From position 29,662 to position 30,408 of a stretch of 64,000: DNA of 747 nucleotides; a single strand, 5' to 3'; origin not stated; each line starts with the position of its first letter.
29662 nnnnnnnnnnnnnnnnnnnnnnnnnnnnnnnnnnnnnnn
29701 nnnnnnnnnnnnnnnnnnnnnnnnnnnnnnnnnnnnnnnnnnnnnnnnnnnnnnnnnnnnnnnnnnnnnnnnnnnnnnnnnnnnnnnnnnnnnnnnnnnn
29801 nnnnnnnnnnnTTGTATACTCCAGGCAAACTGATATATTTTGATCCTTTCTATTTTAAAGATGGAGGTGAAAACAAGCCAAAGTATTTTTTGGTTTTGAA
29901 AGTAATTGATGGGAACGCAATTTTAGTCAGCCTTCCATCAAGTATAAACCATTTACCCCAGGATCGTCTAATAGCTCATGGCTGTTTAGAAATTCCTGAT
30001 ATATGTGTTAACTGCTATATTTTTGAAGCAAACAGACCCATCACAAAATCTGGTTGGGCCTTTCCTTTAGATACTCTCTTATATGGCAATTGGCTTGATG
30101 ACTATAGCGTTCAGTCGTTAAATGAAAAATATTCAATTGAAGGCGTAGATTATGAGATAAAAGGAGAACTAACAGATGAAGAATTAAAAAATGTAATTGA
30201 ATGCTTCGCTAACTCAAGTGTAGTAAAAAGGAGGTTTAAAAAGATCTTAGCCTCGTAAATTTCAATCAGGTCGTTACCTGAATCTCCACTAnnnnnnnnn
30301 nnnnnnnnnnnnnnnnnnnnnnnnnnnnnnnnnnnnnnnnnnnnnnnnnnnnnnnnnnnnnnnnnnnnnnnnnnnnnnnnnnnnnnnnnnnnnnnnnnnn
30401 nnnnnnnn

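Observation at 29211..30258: Panacea antitoxin paired with an uncharacterised MazF/PemK-like protein in an AT-rich islet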

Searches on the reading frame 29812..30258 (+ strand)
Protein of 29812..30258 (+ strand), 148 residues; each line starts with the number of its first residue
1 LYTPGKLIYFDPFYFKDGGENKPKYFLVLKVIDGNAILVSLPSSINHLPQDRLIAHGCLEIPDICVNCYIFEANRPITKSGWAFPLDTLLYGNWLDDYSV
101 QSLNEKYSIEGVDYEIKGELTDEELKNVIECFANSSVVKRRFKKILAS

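Call 3: search_protein_families(library=pfam, proteins=[window:29812-30258:+], max_evalue=1)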
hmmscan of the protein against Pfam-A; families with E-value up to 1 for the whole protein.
window:29812-30258:+ (148 aa): 1 family
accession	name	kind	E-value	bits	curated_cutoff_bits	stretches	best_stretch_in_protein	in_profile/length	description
PF17981.7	ADD_ATRX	-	0.089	13.1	25.7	1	45-79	21-54/56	Cysteine Rich ADD domain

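Call 4: search_protein_families(library=padloc, proteins=[window:29812-30258:+], max_evalue=1)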
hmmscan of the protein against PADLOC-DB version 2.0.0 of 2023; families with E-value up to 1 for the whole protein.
window:29812-30258:+ (148 aa): 0 families

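Call 5: search_protein_families(library=ncbifam, proteins=[window:29812-30258:+], max_evalue=1)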
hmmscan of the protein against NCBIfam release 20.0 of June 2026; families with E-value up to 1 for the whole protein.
window:29812-30258:+ (148 aa): 0 families

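Call 7: find_homologous_proteins(query=window:29812-30258:+, max_evalue=0.001)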
Query window:29812-30258:+ (148 aa): 185 proteins with E <= 0.001 among 200 candidates; the best 120 are listed.
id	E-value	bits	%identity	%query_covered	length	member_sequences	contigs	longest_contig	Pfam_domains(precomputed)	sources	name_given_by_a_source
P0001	1.9e-96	338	100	100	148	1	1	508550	-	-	-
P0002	2.6e-80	286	86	96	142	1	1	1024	-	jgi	jgi:hypothetical protein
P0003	8.6e-71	255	72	99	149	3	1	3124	-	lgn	-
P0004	1.8e-70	254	73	100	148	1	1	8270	-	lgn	-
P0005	2.0e-69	250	72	100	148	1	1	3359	-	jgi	-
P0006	1.3e-68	248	68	100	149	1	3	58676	-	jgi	jgi:hypothetical protein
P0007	2.3e-68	247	69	100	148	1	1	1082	-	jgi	jgi:hypothetical protein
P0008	3.5e-68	246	70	100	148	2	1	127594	-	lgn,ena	-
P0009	8.2e-68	245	72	100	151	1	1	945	-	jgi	jgi:hypothetical protein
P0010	8.8e-68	245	67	99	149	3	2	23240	-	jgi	jgi:hypothetical protein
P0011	1.5e-67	244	68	100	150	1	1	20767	-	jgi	jgi:hypothetical protein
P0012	1.5e-67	244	73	99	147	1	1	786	-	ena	-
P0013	1.8e-67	244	70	99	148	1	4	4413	-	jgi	jgi:hypothetical protein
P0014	2.4e-67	244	68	100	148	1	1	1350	-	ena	-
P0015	2.8e-67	243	70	100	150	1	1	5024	-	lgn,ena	-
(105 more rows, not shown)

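Call 8: search_solved_structures(query=window:29812-30258:+, max_evalue=10)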
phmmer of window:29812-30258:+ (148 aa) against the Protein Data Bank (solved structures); distinct sequences matched with E-value up to 10: 2.
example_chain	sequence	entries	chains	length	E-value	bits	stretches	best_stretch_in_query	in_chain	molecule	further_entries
8hku_L141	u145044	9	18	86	0.78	12.9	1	16-53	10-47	50S ribosomal protein L14e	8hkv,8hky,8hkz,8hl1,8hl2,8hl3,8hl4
9j2f_L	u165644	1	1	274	1.2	12.3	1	70-108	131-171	Reaction center protein L chain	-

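Call 9: search_protein_families(library=phrogs, proteins=[window:29812-30258:+], max_evalue=1)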
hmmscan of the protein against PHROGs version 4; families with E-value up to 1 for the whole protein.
window:29812-30258:+ (148 aa): 0 families

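Call 11: find_related_loci(query=window:29812-30258:+, collection=genome_contigs, flank=4000)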
Query window:29812-30258:+ (148 aa) in genome_contigs; peptide patterns used: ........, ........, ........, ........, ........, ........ (x = any residue, [..] = any of these).
193 stretches matched a pattern; 57 encode a relative of the query (tblastn E <= 1e-3); 57 distinct loci.
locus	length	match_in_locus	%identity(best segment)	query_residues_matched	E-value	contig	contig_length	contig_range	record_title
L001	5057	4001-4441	63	1-147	8e-64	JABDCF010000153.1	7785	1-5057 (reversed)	MAG: Bacteroidetes bacterium isolate BWMinControl_Nextera76_MAG6 3300020801.a:Ga0207052_10454, whole genome shotgun sequ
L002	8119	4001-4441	62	1-147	8e-61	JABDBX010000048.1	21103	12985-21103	MAG: Bacteroidetes bacterium isolate BWOrgHeat_Nextera85_MAG3 3300020787.a:Ga0206969_1128, whole genome shotgun sequence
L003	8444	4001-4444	58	1-148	6e-59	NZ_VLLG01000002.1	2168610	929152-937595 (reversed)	Chitinophaga japonensis strain DSM 13484 LX66DRAFT_scaffold00001.1, whole genome shotgun sequence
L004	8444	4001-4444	67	1-148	8e-69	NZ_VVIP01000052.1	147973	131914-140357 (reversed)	Foetidibacter luteolus strain YG09 52, whole genome shotgun sequence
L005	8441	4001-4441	54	1-147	4e-57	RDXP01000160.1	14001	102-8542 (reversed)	MAG: Sphingobacteriales bacterium isolate PH2015_11S_37_14 PH2015_11S_scaffold_508, whole genome shotgun sequence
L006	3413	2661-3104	56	1-148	8e-57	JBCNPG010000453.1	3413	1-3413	MAG: Pedobacter sp. isolate SMAGNO147 Contig453, whole genome shotgun sequence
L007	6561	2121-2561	58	1-146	4e-58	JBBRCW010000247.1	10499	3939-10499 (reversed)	MAG: Chitinophagales bacterium isolate Co_metawrap_2420 Cmw_2420_k141_15118548_length_10499_cov_10.9961, whole genome sh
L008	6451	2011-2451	50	1-147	1e-50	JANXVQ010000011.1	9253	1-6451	MAG: Spirosoma sp. isolate 341R_metabat_84_sub 341R_k141_1017421, whole genome shotgun sequence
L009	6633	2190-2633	49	1-148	7e-47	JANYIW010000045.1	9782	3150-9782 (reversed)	MAG: Bacteroidales bacterium isolate GL140_3_metabinner_17 GL140_3_k141_2597423, whole genome shotgun sequence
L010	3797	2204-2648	65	1-148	4e-57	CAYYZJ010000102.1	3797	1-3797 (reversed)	MAG TPA_asm: uncultured Flavitalea sp. isolate binchicken_co84_82 genome assembly, contig: k141_2556274, whole genome sh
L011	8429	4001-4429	51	5-146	4e-44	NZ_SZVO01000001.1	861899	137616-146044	Dyadobacter frigoris strain AR-3-8 contig1, whole genome shotgun sequence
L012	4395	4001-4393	50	1-131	9e-44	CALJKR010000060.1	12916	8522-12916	MAG TPA_asm: uncultured Flavobacteriales bacterium isolate SRR6231212_bin.38_CONCOCT_v1.1_MAG genome assembly, contig: E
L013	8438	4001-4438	46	1-146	7e-43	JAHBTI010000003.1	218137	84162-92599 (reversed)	MAG: Bacteroidetes bacterium isolate ACE_BAC10 BAC10_3, whole genome shotgun sequence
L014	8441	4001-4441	46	1-147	2e-42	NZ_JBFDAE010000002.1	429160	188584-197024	Algibacter sp. 2305UL17-15 contig2, whole genome shotgun sequence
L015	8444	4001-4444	45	1-148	1e-42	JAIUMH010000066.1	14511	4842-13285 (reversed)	MAG: Flavobacteriaceae bacterium isolate PBR18_bin10A bin10A.contig0065, whole genome shotgun sequence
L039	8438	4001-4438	42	1-146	2e-37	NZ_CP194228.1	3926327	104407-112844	Flavobacterium sp. SM2513 chromosome, complete genome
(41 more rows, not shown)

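Call 25: search_protein_representatives(alignment_id=A1)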
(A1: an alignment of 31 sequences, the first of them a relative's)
Query: 31 sequences, 148 profile positions. Proteins with E-value up to 0.001 (for the whole library): 382; up to 1e-10: 227; up to 1e-30: 52. The best 150 are listed.
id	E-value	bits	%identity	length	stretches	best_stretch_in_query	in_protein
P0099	1.6e-69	248.7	-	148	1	1-147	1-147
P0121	4.8e-64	231.0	-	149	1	1-147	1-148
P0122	7.0e-53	194.7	-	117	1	33-147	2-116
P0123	1.1e-51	190.9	-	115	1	1-109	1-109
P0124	2.6e-48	179.9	-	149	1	1-147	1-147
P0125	6.1e-47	175.5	-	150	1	1-147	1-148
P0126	2.6e-46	173.4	-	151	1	1-147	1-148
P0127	8.8e-45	168.5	-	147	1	1-147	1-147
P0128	3.8e-44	166.4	-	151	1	1-146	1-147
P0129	5.1e-44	166.0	-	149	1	1-147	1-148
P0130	7.6e-43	162.2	-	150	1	1-147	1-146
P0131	1.1e-42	161.6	-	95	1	55-147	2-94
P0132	2.7e-42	160.4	-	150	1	1-146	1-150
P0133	5.3e-42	159.4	-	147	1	1-146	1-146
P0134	8.2e-41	155.6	-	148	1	1-146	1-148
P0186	6.4e-28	113.8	-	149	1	3-146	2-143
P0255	7.8e-18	81.0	-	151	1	1-146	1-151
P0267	4.0e-16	75.5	-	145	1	2-145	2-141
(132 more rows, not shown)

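Call 29: search_solved_structures(query=A2, max_evalue=10, show_alignments=3)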
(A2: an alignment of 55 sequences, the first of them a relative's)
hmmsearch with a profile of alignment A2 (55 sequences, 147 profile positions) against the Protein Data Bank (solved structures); distinct sequences matched with E-value up to 10: 8.
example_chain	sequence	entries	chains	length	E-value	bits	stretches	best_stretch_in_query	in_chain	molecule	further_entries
8cwy_A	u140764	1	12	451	0.0001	25.6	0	100-142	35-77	T32-15-1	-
8cws_A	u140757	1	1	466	0.00011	25.4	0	100-142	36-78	F4132-2 Chain A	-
5cwb_A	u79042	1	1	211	0.0027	20.9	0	101-143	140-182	Designed helical repeat protein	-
7mwr_B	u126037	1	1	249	0.0075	19.5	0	100-142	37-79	LHD101B4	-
6vfi_A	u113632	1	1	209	0.64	13.2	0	101-137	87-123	O43_dn18A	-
4me7_A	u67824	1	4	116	1.7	11.9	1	70-122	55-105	mRNA interferase EndoA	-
4mdx_A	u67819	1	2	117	1.7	11.8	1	70-122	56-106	mRNA interferase EndoA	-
1ne8_A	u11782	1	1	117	1.7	11.8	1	70-122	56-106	conserved hypothetical protein YDCE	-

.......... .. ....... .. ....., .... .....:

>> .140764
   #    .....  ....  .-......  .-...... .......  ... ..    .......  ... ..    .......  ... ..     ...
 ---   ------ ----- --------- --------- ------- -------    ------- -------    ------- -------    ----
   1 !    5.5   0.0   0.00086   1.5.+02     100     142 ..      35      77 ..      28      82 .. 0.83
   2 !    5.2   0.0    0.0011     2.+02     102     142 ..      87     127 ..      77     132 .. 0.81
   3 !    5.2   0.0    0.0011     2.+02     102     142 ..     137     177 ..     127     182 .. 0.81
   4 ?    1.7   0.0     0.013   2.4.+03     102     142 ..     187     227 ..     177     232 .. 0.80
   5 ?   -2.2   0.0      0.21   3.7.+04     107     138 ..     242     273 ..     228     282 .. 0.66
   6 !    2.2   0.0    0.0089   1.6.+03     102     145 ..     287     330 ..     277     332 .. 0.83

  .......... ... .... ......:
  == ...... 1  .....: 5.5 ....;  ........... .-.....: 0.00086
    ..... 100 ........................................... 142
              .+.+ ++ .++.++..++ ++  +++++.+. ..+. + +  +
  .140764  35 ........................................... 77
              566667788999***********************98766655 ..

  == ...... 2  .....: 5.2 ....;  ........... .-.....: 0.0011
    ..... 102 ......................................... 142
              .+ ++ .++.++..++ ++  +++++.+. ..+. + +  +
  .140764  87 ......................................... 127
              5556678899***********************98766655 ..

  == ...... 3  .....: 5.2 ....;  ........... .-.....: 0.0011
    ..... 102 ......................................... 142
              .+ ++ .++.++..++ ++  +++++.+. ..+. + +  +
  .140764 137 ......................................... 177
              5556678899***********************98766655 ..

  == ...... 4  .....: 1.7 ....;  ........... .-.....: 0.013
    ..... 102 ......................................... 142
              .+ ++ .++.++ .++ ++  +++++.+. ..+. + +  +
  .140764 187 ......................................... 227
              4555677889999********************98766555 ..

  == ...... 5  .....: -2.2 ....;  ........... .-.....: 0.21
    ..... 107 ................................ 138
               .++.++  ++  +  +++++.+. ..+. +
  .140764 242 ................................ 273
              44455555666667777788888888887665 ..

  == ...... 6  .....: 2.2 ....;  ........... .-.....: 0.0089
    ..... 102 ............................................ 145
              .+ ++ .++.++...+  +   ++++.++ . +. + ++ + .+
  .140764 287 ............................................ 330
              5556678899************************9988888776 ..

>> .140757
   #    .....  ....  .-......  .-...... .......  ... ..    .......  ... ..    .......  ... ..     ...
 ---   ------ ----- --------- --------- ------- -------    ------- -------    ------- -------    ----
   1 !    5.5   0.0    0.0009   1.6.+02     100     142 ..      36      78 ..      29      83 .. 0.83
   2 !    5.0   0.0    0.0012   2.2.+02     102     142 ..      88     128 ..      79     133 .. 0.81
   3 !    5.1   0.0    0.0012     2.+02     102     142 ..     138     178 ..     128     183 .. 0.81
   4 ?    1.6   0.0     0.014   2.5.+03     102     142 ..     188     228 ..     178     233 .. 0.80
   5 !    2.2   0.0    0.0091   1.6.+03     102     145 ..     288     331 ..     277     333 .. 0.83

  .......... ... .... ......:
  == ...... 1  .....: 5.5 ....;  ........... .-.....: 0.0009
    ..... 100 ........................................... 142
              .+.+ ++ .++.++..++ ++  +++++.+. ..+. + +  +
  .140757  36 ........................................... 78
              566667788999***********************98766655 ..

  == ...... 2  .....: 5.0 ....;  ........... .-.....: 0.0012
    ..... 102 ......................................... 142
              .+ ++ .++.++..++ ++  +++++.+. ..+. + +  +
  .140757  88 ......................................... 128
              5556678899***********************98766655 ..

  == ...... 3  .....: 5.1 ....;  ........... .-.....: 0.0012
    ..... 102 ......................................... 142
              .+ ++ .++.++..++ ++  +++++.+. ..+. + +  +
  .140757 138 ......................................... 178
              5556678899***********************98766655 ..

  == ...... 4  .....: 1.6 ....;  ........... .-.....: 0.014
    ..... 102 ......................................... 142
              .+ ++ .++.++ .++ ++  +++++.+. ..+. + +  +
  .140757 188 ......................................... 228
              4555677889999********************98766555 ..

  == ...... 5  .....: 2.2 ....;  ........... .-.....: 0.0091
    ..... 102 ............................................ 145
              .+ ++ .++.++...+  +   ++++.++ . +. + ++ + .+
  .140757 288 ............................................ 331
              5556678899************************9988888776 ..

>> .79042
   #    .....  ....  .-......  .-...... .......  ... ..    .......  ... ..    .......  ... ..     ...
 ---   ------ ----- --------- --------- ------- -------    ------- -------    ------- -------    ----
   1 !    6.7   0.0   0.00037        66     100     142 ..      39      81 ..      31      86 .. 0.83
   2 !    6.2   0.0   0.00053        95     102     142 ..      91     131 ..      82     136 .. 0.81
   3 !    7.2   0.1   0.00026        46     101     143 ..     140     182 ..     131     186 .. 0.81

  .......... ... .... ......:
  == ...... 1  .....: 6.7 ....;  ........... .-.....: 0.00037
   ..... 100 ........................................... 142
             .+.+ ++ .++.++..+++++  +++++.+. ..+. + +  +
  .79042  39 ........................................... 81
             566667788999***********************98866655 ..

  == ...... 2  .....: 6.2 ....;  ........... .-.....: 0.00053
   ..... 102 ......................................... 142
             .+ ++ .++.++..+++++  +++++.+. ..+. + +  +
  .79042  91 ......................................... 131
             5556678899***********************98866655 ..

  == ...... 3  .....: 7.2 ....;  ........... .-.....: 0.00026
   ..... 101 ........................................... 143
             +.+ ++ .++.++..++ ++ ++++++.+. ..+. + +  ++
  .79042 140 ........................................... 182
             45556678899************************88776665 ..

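Call 30: search_protein_families(library=pfam, alignment_id=A2, max_evalue=1)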
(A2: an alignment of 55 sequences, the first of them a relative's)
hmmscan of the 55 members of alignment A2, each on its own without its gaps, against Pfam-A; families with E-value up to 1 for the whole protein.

A. member 1, P0001 (148 aa): 1 family
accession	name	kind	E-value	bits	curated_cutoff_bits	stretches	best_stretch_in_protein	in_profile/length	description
PF17981.7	ADD_ATRX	-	0.089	13.1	25.7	1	45-79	21-54/56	Cysteine Rich ADD domain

B. families by the number of members that match (of 55 scanned): 25 families
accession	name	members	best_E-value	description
PF25347.1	PH_PKH3_C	1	0.00055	PKH3 kinase C-terminal PH domain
PF16142.10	DUF4850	1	0.0071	Domain of unknown function (DUF4850)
PF12950.13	TaqI_C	1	0.0073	TaqI-like C-terminal specificity domain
PF16419.11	CNOT1_HEAT_N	1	0.016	CCR4-NOT transcription complex subunit 1 HEAT repeat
PF04242.18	DUF424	1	0.018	Protein of unknown function (DUF424)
PF22651.1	OBP47_like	1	0.033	AgamOBP47-like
PF04619.18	Adhesin_Dr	1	0.044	Dr-family adhesin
PF25284.1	DUF7874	1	0.058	Family of unknown function (DUF7874)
PF24077.1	IgA0_D2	1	0.068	Immunoglobulin A1 protease autotransporter domain 2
PF21671.2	CPL1-like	1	0.082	Protein CPL1-like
PF17981.7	ADD_ATRX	1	0.089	Cysteine Rich ADD domain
PF15723.11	MqsR_toxin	1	0.093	Motility quorum-sensing regulator, toxin of MqsA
PF18953.6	SAP_new25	1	0.1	SAP domain-containing new25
PF07802.16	GCK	1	0.11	GCK domain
PF15277.12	Sec3-PIP2_bind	1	0.13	Exocyst complex component SEC3 N-terminal PIP2 binding PH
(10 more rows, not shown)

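Call 36: predict_structure(alignment_id=A2)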
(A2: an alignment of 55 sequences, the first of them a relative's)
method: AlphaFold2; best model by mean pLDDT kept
length: 148 residues; sequences in the alignment: 55
mean_pLDDT: 94.5   pTM: 0.88
mean pLDDT of the five models: 94.5, 94.1, 94.0, 92.6, 92.2
residues with pLDDT >= 90: 127; 70-90: 21; 50-70: 0; < 50: 0
segments of 3 or more residues with pLDDT < 50: none
pLDDT, mean of each block of 10 residues (from residue 1): 96 94 96 84 89 91 95 98 97 95 95 97 98 97 95
secondary structure, 60 per line:
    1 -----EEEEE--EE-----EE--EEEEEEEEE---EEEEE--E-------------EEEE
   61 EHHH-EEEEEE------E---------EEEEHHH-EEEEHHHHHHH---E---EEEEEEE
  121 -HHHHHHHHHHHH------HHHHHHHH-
elements in order: E6-10 E24-32 E36-40 E57-61 E66-71 E88-91 E96-99 H100-106 E114-120 H122-133 H140-147

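Call 38: fold_search(model_id=the predicted structure, library=pdb)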
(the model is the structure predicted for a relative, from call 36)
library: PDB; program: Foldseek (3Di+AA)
matches with E <= 10: 362; with E <= 0.001: 0
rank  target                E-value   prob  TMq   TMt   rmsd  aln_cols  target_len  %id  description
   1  5cr2_B                4.3e-03  1.00  0.45  0.58   5.0       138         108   13  E. coli MazF in complex with single strand DNA substrate analog (released 2016-04-06)
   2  4mdx_A                4.5e-03  1.00  0.51  0.63   4.4       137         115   12  Crystal structure of Bacillus subtilis MazF in complex with RNA (released 2013-10-23)
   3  4of1_A                5.1e-03  1.00  0.50  0.62   4.6       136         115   11  crystal structure of toxin from staphylococcus aureus Mu50 (released 2015-01-14)
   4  7bxy                  5.1e-03  1.00  0.44  0.54   7.3       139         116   13  mRNA interferase from Bacillus cereus (released 2021-04-28)
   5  5hkc_A                5.4e-03  1.00  0.47  0.58   5.1       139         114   12  Crystal structure of M. tuberculosis MazF-mt3 T52D-F62D mutant in complex with 8-mer RNA (released 2017-01-18)
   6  1ne8                  6.1e-03  1.00  0.51  0.63   4.4       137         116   12  YDCE protein from Bacillus subtilis (released 2003-01-14)
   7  5hk3_A                8.1e-03  1.00  0.46  0.58   7.2       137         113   12  Crystal structure of M. tuberculosis MazF-mt3 T52D-F62D mutant in complex with DNA (released 2017-01-18)
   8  4me7_B                8.1e-03  1.00  0.45  0.59   7.0       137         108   12  Crystal structure of Bacillus subtilis toxin MazF in complex with cognate antitoxin MazE (released 2013-10-23)
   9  6kyt_B                9.0e-03  1.00  0.47  0.56   4.9       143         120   11  The structure of the M. tb toxin MazEF-mt1 complex (released 2020-08-05)
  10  4me7_C                1.1e-02  1.00  0.46  0.58   6.9       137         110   12  Crystal structure of Bacillus subtilis toxin MazF in complex with cognate antitoxin MazE (released 2013-10-23)
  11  5cqy_A                1.2e-02  1.00  0.40  0.54   7.0       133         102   12  E. coli MazF mutant E24A in complex with MazE residues 68-82 form II (released 2016-04-06)
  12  5cqx_B                1.2e-02  1.00  0.42  0.51   5.0       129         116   12  E. coli MazF mutant E24A in complex with MazE residues 68-82 form I (released 2016-04-06)
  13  5hk0_A                1.3e-02  1.00  0.46  0.59   6.6       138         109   11  Crystal structure of M. tuberculosis MazF-mt3 (Rv1991c) in complex with RNA (released 2017-01-18)
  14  4mzp_C                1.3e-02  1.00  0.47  0.59   5.7       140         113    9  MazF from S. aureus crystal form III, C2221, 2.7 A (released 2014-05-21)
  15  9g2a_B                1.8e-02  1.00  0.44  0.56   5.8       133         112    8  Staphylococcus aureus MazF in complex with nanobody 4 (released 2024-07-17)
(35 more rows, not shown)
